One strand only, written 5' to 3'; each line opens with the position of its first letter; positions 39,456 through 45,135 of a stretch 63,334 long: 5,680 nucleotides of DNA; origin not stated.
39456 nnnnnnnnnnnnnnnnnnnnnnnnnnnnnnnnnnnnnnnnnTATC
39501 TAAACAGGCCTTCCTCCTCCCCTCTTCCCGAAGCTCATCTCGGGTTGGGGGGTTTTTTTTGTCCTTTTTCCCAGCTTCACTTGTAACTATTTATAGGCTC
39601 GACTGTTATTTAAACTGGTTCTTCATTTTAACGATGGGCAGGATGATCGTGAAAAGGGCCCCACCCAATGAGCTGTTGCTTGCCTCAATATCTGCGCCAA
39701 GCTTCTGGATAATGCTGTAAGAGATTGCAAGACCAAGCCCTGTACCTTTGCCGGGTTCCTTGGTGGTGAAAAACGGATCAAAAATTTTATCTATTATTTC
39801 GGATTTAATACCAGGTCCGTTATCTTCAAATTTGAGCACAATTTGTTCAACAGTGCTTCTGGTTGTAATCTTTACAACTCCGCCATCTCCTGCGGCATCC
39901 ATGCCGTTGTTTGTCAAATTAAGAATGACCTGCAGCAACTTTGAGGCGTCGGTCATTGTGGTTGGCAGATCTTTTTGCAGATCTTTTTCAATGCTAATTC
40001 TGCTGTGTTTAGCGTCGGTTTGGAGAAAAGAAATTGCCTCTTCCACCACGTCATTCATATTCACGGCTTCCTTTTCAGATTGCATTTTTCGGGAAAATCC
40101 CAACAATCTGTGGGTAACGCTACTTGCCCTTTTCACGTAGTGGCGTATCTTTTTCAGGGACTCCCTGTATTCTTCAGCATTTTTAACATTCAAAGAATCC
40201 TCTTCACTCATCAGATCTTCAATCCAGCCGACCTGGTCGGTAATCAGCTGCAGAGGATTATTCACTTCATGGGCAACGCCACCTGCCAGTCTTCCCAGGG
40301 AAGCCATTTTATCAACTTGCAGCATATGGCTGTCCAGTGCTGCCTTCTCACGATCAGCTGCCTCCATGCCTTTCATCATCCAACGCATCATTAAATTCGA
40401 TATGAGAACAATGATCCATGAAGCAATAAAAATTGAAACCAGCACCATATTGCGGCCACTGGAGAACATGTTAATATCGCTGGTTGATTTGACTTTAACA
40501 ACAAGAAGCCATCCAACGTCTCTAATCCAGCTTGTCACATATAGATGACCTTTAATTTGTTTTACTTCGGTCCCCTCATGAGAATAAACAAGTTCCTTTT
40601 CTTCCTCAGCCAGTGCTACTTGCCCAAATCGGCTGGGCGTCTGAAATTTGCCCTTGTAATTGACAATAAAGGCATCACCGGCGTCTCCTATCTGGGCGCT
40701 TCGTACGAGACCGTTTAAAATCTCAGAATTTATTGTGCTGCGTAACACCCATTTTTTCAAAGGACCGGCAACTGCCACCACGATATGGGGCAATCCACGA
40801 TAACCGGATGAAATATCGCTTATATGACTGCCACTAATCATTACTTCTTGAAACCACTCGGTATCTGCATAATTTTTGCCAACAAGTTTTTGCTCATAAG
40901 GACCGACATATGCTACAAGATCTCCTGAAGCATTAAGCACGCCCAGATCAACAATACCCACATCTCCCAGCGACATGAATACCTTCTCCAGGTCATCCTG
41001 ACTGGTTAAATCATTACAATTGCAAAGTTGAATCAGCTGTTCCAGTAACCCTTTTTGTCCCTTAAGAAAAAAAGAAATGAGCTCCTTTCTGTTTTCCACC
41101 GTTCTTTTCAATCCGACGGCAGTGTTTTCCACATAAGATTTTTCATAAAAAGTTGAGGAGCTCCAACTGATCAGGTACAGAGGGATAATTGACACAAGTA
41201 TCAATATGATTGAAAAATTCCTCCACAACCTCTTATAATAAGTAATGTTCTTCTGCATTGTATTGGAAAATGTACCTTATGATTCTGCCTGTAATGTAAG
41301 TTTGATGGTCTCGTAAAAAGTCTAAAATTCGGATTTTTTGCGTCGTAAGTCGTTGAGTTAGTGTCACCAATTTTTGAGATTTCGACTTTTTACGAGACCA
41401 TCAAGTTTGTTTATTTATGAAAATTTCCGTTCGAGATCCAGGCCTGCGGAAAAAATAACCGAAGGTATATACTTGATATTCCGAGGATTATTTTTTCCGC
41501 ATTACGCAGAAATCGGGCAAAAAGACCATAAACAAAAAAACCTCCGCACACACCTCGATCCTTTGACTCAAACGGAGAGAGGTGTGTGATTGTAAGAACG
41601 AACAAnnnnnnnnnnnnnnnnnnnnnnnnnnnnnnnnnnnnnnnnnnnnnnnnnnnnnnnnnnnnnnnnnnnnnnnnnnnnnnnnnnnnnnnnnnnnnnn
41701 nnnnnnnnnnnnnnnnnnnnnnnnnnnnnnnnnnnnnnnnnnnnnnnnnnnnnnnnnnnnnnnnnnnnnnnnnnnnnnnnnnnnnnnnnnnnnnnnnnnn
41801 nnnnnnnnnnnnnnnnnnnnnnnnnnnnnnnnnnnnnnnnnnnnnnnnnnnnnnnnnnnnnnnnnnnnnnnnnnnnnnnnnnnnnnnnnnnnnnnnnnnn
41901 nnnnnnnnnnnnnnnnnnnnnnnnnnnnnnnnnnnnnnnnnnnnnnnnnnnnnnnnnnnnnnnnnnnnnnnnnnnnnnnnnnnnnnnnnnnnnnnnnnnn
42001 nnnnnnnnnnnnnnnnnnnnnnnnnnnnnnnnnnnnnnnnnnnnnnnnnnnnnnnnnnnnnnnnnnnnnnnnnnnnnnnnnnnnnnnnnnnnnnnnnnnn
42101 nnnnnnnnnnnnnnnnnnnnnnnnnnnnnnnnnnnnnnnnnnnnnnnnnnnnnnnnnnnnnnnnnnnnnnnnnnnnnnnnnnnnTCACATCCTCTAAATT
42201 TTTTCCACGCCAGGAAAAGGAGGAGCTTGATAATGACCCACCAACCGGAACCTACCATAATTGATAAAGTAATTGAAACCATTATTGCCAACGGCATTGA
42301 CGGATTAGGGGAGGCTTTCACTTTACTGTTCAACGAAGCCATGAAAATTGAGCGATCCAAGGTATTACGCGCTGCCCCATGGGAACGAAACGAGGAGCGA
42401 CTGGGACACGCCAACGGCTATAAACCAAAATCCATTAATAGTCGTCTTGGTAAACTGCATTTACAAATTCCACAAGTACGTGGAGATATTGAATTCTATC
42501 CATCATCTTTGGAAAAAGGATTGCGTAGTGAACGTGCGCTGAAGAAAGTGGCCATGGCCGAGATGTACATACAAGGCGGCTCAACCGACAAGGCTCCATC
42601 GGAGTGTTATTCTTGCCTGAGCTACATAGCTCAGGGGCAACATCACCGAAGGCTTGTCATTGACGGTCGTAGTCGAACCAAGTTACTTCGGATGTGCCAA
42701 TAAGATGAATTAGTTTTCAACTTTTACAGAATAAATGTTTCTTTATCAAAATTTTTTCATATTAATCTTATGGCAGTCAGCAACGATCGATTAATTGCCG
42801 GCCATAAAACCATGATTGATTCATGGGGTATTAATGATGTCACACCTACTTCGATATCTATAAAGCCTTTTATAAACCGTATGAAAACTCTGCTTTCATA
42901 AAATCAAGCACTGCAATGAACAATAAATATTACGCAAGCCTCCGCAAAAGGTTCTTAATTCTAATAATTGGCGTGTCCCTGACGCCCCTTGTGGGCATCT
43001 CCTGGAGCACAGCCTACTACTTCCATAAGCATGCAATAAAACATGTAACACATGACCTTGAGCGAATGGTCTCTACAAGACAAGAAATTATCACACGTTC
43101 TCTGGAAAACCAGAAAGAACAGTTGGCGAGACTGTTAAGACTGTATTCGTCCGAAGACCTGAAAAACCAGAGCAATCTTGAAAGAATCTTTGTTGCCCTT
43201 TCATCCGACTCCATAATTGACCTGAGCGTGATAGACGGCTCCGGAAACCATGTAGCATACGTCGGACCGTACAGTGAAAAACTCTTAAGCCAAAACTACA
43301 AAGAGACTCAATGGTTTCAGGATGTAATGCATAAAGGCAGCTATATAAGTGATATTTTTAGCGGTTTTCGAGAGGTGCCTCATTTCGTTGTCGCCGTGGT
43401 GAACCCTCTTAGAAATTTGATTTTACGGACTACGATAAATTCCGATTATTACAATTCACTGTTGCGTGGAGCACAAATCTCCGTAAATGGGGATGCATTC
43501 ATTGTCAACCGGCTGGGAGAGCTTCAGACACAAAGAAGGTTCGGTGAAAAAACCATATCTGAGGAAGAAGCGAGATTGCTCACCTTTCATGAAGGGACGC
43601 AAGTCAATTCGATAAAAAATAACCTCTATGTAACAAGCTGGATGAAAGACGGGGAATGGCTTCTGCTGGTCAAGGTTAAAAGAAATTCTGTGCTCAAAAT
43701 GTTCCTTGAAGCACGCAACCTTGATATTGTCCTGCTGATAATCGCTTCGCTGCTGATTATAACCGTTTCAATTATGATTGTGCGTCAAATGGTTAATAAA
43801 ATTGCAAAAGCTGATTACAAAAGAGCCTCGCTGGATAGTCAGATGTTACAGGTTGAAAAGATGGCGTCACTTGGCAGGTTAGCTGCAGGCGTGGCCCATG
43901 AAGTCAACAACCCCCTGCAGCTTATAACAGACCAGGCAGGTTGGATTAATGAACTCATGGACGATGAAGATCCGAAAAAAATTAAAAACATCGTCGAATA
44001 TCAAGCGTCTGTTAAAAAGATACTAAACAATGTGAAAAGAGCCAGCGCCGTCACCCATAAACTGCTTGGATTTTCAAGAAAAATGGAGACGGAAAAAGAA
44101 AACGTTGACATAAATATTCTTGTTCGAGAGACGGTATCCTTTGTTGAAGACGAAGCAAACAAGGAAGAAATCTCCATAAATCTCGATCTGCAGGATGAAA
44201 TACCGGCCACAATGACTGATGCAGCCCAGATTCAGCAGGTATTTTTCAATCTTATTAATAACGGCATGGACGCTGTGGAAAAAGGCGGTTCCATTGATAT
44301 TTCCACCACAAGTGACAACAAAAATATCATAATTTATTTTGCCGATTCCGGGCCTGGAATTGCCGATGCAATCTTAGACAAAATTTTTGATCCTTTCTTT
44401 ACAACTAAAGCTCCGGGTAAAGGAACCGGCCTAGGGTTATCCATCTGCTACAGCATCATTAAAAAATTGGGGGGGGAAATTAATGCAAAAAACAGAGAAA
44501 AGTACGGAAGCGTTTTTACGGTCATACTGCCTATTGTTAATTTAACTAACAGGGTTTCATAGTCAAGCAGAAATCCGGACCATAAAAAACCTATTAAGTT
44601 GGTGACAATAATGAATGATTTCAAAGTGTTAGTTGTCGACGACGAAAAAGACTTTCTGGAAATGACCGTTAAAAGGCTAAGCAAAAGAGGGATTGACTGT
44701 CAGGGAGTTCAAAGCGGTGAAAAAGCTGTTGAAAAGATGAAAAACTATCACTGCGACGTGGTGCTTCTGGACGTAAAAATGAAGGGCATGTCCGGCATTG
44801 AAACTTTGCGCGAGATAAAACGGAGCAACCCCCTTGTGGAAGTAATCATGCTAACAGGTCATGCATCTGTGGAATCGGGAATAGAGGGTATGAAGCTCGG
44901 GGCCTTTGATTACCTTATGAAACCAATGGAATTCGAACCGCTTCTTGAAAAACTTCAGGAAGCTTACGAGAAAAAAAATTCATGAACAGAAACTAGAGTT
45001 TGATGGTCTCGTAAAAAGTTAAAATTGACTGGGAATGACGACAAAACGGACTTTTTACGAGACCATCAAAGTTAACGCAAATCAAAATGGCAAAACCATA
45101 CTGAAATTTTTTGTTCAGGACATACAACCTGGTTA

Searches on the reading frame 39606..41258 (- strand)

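Call 6: search_protein_families(library=pfam, proteins=[window:39606-41258:-], max_evalue=0.01)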
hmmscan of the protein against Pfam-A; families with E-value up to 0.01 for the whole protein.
window:39606-41258:- (550 aa): 3 families
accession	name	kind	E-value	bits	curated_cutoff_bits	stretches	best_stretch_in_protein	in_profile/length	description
PF02518.31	HATPase_c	-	7.6e-23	81.5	26.4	1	437-542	2-109/111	Histidine kinase-, DNA gyrase B-, and HSP90-like ATPase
PF02743.24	dCache_1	-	1.4e-10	41.6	45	1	50-254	11-239/240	Cache domain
PF00512.31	HisKA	-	2.1e-05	24.9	26.9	1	321-391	2-63/66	His Kinase A (phospho-acceptor) domain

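Call 27: search_protein_families(library=ncbifam, proteins=[window:39606-41258:-], max_evalue=0.001)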
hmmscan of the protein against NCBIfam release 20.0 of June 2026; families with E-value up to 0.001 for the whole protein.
window:39606-41258:- (550 aa): 81 families (the best 25 are shown)
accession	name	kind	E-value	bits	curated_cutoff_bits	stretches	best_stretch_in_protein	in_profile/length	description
NF008468.0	PRK11360.1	equivalog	6.4e-58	196.6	646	1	304-548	379-614/616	two-component system sensor histidine kinase AtoS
NF007688.0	PRK10364.1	equivalog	3.3e-44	151.4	479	1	269-546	194-455/460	two-component system sensor histidine kinase ZraS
NF046020.1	HisKinCckABruc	equivalog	3.8e-42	144.2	1000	1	304-542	463-707/868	cell cycle histidine kinase CckA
NF010076.0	PRK13557.1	subfamily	1.2e-40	139.4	631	1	305-546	148-398/540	histidine kinase famiy protein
NF046026.1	HisKinCckACaul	equivalog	1.6e-40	138.9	1000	1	305-547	286-537/678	cell cycle histidine kinase CckA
NF010411.0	PRK13837.1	equivalog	1.8e-39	135.5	647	1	302-544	431-677/828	two-component system VirA-like sensor kinase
NF052574.1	HisKinEspCMyxo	equivalog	5.6e-39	133.9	1200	1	307-547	403-642/785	serine histidine kinase EspC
NF053867.1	SprKinKinDBac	equivalog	1.2e-32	113.1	775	1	8-543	4-498/500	sporulation kinase KinD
NF041777.1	sens_FixL_Rhizob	equivalog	6.6e-32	110.8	850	1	307-544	248-483/485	sensor protein FixL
NF038348.1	T2SS_HK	subfamily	1.6e-31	109.3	450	2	379-542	412-573/574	histidine kinase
NF047466.1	hybrid_RR_LvrB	exception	8.8e-31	107.4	500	1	299-540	130-374/377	hybrid histidine kinase/response regulator LvrB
NF047497.1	HK_LIC_12097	equivalog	1.2e-30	106.5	500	1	301-542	131-366/367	LIC_12097 family sensor histidine kinase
NF052573.1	HisKinEspAMyxo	equivalog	9.1e-30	103.3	1400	1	304-546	367-615/755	serine histidine kinase EspA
NF047794.1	HisKinPtgB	equivalog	7.6e-28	97.2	1000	1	307-527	428-640/656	two-component system sensor histidine kinase PgtB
NF046044.1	PnpS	equivalog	7.9e-27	94.3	400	1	328-541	177-390/390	two-component system histidine kinase PnpS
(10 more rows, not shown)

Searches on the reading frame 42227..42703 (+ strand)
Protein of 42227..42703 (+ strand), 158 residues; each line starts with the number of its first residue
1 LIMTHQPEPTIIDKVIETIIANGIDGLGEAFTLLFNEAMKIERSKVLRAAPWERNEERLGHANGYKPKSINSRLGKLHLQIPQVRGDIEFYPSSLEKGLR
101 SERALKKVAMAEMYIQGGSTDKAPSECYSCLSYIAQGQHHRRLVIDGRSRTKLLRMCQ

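Call 27: search_protein_families(library=ncbifam, proteins=[window:42227-42703:+], max_evalue=0.001)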
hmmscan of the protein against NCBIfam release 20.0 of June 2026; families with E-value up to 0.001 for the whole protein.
window:42227-42703:+ (158 aa): 1 family
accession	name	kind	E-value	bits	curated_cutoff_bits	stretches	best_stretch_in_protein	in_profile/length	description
NF033543.2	transpos_IS256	equivalog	2.9e-13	49.5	150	1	44-123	2-81/338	IS256 family transposase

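Call 28: search_protein_families(library=pfam, proteins=[window:42227-42703:+], max_evalue=0.001)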
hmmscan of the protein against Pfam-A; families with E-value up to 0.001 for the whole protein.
window:42227-42703:+ (158 aa): 1 family
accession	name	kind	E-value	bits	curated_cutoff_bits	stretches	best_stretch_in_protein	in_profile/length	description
PF00872.24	Transposase_mut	-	4e-14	52.8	21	1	19-122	17-119/379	Transposase, Mutator family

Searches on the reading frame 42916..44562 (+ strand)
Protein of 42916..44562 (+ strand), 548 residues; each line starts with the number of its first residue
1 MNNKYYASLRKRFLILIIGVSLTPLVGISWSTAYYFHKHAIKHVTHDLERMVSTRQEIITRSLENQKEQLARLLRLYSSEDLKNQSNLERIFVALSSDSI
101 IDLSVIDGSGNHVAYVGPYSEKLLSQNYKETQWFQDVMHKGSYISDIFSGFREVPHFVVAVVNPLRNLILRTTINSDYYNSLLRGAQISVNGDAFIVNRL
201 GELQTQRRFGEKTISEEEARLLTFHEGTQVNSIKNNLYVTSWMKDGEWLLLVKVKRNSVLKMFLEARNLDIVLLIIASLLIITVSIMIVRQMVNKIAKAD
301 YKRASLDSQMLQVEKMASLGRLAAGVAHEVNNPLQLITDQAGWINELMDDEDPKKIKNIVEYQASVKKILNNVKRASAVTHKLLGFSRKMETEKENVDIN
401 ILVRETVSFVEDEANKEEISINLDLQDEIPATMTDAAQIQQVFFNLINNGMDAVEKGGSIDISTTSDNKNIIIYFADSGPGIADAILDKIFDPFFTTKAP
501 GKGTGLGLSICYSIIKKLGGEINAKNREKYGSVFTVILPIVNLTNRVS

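Call 6: search_protein_families(library=pfam, proteins=[window:42916-44562:+], max_evalue=0.01)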
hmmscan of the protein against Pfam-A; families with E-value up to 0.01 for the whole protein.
window:42916-44562:+ (548 aa): 4 families
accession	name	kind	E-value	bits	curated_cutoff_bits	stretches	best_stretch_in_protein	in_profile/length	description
PF02518.31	HATPase_c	-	1.2e-23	84.1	26.4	1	435-540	2-109/111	Histidine kinase-, DNA gyrase B-, and HSP90-like ATPase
PF02743.24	dCache_1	-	1.4e-08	35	45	1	42-251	5-238/240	Cache domain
PF14501.12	HATPase_c_5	-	8.5e-07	29.3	22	1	437-529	4-93/102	GHKL domain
PF00512.31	HisKA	-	5.7e-05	23.5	26.9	1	319-389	2-63/66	His Kinase A (phospho-acceptor) domain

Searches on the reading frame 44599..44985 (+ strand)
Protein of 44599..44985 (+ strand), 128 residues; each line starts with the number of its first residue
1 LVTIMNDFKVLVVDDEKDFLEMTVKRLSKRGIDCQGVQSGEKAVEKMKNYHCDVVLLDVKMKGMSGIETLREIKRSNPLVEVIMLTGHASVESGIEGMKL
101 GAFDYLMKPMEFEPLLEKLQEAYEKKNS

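Call 28: search_protein_families(library=pfam, proteins=[window:44599-44985:+], max_evalue=0.001)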
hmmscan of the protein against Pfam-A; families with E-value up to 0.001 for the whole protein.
window:44599-44985:+ (128 aa): 1 family
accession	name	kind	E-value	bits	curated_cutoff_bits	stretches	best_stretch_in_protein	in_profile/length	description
PF00072.30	Response_reg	-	2.9e-30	105.1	30.2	1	10-119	1-110/111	Response regulator receiver domain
